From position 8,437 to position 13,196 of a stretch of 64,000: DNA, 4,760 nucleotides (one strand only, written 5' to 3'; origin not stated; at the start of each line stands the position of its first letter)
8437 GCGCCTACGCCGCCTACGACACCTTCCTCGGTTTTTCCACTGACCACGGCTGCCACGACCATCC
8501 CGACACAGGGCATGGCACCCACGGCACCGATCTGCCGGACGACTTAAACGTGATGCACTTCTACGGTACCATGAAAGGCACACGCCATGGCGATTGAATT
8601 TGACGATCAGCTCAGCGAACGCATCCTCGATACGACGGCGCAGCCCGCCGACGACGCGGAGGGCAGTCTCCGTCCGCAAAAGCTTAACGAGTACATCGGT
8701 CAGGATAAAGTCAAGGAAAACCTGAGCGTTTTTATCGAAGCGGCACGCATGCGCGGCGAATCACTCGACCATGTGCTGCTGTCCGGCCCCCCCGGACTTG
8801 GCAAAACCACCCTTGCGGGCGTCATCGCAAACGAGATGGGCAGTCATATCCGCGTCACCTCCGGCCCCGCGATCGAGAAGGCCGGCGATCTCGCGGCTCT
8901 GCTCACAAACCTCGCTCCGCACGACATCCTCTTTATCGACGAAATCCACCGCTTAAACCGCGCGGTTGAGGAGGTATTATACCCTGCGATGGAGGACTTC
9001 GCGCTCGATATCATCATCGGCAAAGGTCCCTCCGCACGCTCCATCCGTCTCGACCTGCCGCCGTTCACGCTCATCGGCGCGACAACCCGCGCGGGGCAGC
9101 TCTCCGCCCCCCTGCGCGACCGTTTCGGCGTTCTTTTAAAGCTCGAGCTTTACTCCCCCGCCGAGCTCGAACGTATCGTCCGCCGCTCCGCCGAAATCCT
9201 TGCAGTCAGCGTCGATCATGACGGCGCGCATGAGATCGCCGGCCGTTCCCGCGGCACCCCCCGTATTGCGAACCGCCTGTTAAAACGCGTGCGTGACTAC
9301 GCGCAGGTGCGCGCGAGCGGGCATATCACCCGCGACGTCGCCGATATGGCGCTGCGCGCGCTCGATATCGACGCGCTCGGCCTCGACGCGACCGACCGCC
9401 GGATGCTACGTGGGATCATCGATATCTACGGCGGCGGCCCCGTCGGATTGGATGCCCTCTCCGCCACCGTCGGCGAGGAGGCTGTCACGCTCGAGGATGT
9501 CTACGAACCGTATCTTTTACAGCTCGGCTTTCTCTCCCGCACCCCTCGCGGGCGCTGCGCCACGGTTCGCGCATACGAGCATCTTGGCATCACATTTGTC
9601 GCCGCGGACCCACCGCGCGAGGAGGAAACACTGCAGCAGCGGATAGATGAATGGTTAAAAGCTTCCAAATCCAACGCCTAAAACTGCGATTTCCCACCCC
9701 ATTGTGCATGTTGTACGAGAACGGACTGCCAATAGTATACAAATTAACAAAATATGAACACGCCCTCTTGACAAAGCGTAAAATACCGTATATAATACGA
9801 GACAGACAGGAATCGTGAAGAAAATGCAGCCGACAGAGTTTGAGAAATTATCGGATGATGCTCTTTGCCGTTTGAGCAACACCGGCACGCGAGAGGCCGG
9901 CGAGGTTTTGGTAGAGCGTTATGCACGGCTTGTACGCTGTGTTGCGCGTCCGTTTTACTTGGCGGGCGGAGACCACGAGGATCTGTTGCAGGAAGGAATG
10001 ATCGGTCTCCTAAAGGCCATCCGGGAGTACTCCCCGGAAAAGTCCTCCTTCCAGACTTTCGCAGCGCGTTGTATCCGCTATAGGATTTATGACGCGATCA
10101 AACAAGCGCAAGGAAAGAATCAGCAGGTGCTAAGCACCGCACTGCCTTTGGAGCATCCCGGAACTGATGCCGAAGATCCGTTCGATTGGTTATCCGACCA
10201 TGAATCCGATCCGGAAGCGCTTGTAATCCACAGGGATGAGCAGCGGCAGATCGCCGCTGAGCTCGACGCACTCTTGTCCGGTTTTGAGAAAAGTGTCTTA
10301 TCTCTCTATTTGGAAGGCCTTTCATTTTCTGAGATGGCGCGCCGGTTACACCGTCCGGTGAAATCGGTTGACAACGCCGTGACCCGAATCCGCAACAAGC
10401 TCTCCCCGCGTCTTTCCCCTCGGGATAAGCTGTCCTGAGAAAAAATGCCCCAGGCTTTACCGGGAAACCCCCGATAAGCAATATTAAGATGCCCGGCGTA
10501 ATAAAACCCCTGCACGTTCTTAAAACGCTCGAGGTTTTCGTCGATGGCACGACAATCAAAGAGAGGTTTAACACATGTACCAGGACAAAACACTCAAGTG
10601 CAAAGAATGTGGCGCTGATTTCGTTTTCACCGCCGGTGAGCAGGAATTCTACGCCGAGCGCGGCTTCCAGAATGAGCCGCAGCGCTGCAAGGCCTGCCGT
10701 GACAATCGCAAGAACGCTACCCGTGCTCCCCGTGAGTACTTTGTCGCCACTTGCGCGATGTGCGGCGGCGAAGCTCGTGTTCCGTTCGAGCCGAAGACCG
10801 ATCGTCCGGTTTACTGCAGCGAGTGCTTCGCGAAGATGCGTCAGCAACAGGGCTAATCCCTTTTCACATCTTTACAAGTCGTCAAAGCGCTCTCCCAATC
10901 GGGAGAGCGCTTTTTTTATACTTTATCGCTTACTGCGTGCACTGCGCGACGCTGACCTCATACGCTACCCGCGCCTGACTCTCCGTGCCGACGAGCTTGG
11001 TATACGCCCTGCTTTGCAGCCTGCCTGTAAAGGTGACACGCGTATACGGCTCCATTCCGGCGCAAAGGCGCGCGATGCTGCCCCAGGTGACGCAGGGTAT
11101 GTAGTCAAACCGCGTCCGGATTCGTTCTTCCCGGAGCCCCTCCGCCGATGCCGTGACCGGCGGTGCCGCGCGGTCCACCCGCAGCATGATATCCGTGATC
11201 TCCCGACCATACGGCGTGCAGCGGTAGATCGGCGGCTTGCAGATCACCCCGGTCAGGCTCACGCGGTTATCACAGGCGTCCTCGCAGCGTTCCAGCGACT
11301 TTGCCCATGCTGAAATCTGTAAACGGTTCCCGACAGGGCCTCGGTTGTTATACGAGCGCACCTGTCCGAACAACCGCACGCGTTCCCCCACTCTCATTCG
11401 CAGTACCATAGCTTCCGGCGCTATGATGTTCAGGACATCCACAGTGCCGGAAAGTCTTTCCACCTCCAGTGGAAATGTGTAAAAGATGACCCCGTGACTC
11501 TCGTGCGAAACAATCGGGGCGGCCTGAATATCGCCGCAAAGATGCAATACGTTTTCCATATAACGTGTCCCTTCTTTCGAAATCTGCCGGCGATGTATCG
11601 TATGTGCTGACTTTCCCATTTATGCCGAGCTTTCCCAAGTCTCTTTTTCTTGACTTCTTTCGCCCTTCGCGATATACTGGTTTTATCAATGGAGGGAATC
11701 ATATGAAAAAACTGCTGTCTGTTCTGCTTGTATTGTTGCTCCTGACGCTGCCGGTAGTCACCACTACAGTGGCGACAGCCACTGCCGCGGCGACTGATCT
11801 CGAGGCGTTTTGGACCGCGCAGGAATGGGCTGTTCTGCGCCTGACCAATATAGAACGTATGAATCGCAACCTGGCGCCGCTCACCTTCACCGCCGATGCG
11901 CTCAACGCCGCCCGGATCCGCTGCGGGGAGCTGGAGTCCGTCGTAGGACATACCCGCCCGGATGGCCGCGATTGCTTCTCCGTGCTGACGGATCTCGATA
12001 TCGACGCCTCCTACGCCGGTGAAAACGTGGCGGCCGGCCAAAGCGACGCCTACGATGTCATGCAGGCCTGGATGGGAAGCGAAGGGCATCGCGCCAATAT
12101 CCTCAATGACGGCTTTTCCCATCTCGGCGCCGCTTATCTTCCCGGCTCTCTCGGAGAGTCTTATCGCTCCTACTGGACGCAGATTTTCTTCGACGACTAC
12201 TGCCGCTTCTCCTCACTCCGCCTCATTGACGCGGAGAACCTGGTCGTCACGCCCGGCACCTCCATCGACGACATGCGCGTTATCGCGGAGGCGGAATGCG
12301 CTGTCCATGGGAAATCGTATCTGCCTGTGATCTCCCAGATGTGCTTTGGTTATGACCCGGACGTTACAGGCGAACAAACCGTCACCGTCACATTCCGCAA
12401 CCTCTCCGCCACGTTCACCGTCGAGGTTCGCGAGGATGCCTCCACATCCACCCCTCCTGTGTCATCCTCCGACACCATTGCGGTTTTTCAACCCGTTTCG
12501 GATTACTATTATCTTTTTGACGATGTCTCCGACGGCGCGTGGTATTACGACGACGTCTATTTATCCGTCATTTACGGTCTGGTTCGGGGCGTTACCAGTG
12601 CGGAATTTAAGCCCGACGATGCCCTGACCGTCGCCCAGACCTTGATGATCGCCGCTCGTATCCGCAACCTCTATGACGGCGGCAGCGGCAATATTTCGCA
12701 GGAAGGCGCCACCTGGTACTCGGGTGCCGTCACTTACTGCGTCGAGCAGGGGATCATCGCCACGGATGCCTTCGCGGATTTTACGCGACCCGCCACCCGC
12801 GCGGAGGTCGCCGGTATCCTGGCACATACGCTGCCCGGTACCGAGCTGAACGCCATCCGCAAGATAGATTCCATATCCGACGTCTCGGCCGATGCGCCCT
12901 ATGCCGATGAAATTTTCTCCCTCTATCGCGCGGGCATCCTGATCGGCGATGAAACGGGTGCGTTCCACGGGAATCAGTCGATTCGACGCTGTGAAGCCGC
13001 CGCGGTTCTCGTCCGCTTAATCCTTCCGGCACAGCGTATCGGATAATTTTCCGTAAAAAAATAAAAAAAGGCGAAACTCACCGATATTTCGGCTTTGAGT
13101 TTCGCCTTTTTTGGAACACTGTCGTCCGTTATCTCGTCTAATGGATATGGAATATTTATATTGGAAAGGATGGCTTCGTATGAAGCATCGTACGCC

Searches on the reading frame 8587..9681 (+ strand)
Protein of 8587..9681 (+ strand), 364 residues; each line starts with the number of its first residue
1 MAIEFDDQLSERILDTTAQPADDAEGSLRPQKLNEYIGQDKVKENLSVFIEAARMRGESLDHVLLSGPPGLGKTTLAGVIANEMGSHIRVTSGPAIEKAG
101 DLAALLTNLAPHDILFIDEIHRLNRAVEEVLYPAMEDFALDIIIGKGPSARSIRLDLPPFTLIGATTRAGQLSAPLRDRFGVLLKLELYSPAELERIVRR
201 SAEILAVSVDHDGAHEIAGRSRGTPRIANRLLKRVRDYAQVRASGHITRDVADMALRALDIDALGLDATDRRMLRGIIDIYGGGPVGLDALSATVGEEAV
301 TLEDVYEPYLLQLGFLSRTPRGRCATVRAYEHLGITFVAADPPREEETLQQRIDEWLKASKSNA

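Call 9: search_protein_families(library=padloc, proteins=[window:8587-9681:+], max_evalue=0.001)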
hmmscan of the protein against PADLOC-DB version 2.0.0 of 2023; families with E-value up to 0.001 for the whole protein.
window:8587-9681:+ (364 aa): 5 families
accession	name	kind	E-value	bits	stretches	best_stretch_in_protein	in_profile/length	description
PDLC04232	IetA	-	1e-05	23.1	1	60-85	116-141/330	-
PDLC04140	mad8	-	6.7e-05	20.5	0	61-87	28-54/314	mads_8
PDLC02196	IetA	-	9.6e-05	19.9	1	47-87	106-149/374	-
PDLC03838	DolB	-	0.00026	18.4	0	34-87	139-193/375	-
PDLC00915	TRIP13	-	0.00099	16.6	0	63-90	66-93/302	TRIP13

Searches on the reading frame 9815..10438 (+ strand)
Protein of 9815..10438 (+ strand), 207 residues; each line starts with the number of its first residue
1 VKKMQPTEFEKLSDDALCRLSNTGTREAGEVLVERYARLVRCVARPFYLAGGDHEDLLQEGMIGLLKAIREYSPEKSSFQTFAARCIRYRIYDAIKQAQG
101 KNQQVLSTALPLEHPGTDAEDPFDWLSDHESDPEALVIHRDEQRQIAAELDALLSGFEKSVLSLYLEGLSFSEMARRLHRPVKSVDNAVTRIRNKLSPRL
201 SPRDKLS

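Call 8: search_protein_families(library=pfam, proteins=[window:9815-10438:+], max_evalue=0.00001)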
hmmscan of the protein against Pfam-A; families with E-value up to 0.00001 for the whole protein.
window:9815-10438:+ (207 aa): 2 families
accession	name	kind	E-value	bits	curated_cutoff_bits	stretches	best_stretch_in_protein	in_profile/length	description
PF04542.20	Sigma70_r2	-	2.8e-18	65.9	24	1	32-99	1-69/71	Sigma-70 region 2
PF08281.18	Sigma70_r4_2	-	7e-07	29.2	25.7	1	159-196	16-54/54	Sigma-70, region 4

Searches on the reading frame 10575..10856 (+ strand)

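Call 92: search_protein_families(library=pfam, proteins=[window:10575-10856:+], max_evalue=0.00001)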
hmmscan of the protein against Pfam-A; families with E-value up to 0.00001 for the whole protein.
window:10575-10856:+ (93 aa): 2 families
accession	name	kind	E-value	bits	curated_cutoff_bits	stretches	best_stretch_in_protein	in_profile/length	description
PF13451.12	zf_Tbcl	-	2.6e-24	85.4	24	1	3-48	1-46/48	Probable treble clef domain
PF23477.1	zf_Tbcl_2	-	1.2e-17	63.7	27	1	53-89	1-37/37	Probable treble clef zinc finger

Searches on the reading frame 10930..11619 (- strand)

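Call 8: search_protein_families(library=pfam, proteins=[window:10930-11619:-], max_evalue=0.00001)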
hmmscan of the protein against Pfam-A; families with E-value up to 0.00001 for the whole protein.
window:10930-11619:- (229 aa): 1 family
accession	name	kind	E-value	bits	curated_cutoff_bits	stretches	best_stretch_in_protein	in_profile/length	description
PF00436.31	SSB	-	1.6e-10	41.4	26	1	118-225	2-99/104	Single-strand binding protein family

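Call 9: search_protein_families(library=padloc, proteins=[window:10930-11619:-], max_evalue=0.001)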
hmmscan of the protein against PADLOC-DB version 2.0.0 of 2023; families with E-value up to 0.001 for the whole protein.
window:10930-11619:- (229 aa): 0 families

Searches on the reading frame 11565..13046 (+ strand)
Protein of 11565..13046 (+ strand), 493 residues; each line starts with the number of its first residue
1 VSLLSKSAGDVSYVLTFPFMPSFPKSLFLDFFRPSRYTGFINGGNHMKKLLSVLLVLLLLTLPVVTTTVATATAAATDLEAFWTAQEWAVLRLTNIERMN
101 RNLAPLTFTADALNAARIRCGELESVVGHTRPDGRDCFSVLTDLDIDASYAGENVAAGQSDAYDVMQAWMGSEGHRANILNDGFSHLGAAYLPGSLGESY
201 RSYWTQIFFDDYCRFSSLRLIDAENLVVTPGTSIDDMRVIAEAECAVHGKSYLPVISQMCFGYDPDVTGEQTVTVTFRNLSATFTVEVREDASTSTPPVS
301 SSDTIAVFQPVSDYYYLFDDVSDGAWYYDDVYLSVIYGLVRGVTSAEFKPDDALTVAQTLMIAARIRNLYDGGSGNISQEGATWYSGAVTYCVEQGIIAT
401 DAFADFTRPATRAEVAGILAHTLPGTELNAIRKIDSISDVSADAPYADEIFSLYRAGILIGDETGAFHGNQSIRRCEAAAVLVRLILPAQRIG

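Call 8: search_protein_families(library=pfam, proteins=[window:11565-13046:+], max_evalue=0.00001)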
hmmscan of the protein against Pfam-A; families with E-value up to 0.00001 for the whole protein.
window:11565-13046:+ (493 aa): 2 families
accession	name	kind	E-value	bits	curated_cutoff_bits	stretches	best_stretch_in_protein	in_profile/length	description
PF00188.32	CAP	-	5.3e-13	50.3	21.1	1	91-208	1-117/117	Cysteine-rich secretory protein family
PF00395.25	SLH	-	7.1e-10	39.1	20.8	0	437-479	2-44/44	S-layer homology domain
